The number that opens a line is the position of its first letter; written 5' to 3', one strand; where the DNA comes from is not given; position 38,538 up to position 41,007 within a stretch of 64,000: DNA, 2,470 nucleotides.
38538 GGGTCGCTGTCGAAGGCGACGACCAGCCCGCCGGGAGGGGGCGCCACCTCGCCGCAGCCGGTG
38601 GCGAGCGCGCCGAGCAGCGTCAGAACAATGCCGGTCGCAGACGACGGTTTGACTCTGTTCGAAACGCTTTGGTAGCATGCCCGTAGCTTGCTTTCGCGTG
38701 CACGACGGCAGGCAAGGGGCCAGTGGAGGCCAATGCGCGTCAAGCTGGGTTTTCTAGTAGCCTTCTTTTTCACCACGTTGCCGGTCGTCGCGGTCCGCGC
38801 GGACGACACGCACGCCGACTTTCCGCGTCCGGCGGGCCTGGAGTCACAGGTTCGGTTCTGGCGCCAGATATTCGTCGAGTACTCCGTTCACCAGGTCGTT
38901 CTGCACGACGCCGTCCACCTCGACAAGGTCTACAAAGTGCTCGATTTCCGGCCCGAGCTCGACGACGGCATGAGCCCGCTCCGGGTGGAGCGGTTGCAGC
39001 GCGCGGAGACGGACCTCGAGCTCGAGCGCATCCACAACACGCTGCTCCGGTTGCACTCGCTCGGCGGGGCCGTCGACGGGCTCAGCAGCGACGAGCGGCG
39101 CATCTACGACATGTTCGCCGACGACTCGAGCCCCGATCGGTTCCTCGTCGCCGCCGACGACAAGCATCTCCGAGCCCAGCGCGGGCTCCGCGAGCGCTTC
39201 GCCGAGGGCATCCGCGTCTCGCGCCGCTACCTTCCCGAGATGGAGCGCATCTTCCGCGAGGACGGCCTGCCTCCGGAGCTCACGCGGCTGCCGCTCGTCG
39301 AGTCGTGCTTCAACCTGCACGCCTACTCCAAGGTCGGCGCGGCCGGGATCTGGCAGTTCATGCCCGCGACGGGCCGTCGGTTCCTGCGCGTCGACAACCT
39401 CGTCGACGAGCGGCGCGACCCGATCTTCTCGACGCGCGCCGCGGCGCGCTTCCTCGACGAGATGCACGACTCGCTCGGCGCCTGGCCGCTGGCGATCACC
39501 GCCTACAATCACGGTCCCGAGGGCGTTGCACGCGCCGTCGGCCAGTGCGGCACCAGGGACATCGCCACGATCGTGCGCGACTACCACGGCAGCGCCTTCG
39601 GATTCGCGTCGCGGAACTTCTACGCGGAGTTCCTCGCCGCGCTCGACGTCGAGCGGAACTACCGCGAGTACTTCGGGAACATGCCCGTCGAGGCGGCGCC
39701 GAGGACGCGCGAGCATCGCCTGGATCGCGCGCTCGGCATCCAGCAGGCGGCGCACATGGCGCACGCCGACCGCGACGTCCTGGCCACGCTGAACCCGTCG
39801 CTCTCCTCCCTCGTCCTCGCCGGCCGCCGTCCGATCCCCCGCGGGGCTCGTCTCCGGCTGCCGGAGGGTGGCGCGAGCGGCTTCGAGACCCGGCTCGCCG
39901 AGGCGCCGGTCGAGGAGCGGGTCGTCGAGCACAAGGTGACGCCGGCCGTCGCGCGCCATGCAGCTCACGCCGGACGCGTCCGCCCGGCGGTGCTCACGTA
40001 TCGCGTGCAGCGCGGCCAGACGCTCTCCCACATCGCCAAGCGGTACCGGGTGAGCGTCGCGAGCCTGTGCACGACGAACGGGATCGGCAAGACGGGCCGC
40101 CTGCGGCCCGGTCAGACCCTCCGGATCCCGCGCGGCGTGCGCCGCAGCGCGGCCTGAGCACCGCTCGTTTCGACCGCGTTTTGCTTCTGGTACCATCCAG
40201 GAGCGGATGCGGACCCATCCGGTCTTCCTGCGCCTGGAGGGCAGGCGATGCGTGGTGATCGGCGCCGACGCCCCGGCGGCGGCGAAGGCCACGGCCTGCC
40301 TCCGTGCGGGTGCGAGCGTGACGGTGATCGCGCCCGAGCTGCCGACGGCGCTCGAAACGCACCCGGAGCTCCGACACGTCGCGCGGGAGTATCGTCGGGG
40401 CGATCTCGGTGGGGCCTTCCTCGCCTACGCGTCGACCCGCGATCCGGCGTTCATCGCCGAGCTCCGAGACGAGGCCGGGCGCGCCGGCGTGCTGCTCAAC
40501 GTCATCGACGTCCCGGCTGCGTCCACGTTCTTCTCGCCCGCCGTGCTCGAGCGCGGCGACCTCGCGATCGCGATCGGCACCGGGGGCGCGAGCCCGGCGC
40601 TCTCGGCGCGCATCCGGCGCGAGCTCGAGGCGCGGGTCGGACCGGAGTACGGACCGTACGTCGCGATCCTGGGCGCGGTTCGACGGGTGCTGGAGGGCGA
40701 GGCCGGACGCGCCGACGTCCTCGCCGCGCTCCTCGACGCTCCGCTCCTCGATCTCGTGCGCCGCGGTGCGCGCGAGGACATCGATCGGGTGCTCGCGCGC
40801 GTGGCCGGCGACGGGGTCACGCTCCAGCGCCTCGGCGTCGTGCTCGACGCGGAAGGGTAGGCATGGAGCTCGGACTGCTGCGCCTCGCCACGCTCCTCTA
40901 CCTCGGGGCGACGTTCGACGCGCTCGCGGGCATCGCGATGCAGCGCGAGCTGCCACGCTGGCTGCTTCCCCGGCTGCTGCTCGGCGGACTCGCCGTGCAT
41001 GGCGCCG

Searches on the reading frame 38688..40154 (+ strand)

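Call 7: search_protein_families(library=pfam, proteins=[window:38688-40154:+])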
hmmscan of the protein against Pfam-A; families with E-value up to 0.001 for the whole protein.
window:38688-40154:+ (489 aa): 2 families
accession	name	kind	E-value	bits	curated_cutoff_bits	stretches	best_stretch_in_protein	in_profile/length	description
PF01464.25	SLT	-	1.3e-21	76.8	21.3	1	194-294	13-115/117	Transglycosylase SLT domain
PF01476.26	LysM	-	3.3e-11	43.4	20.9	1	438-481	1-43/43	LysM domain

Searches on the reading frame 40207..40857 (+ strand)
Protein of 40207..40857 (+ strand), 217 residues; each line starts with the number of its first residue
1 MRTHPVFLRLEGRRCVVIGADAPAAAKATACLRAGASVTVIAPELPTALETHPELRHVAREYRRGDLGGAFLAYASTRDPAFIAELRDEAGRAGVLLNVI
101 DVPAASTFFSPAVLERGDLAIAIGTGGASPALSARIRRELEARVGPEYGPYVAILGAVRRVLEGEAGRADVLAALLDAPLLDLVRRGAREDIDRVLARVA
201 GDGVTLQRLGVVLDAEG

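Call 7: search_protein_families(library=pfam, proteins=[window:40207-40857:+])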
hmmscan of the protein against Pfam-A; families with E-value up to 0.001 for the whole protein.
window:40207-40857:+ (217 aa): 2 families
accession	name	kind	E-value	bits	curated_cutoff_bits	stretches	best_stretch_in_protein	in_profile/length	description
PF13241.12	NAD_binding_7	-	1e-22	81.1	22.1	1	6-112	1-104/104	Putative NAD(P)-binding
PF14824.11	Sirohm_synth_M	-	9.5e-10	38.2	25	1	116-142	1-27/28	Sirohaem biosynthesis protein central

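Call 8: search_protein_families(library=ncbifam, proteins=[window:40207-40857:+])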
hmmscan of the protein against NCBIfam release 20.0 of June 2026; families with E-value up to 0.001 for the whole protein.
window:40207-40857:+ (217 aa): 4 families
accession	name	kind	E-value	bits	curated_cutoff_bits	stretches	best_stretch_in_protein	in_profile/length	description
NF007922.1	PRK10637.1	equivalog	1.9e-33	116.1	400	1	4-164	2-171/450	siroheme synthase CysG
TIGR01470.1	cysG_Nterm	subfamily_domain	1.2e-32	113.3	62.3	1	5-195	2-199/205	siroheme synthase, N-terminal domain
NF005222.0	PRK06718.1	equivalog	1.3e-25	90.2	204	1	4-162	3-163/203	NAD(P)-binding protein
NF005223.0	PRK06719.1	equivalog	3.2e-15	56.2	223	1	3-143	4-143/157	precorrin-2 dehydrogenase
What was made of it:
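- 40207..40860 (+): sirC-like precorrin-2 dehydrogenase / siroheme synthase N-terminal domain gene. PF13241, PF14824, TIGR01470 (calls 7, 8).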

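Call 43: find_encoding_contigs(protein=window:40207-40857:+, flank=4000, max_places=10)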
Protein window:40207-40857:+ (217 aa): no gene with exactly this product is on record in the collection.
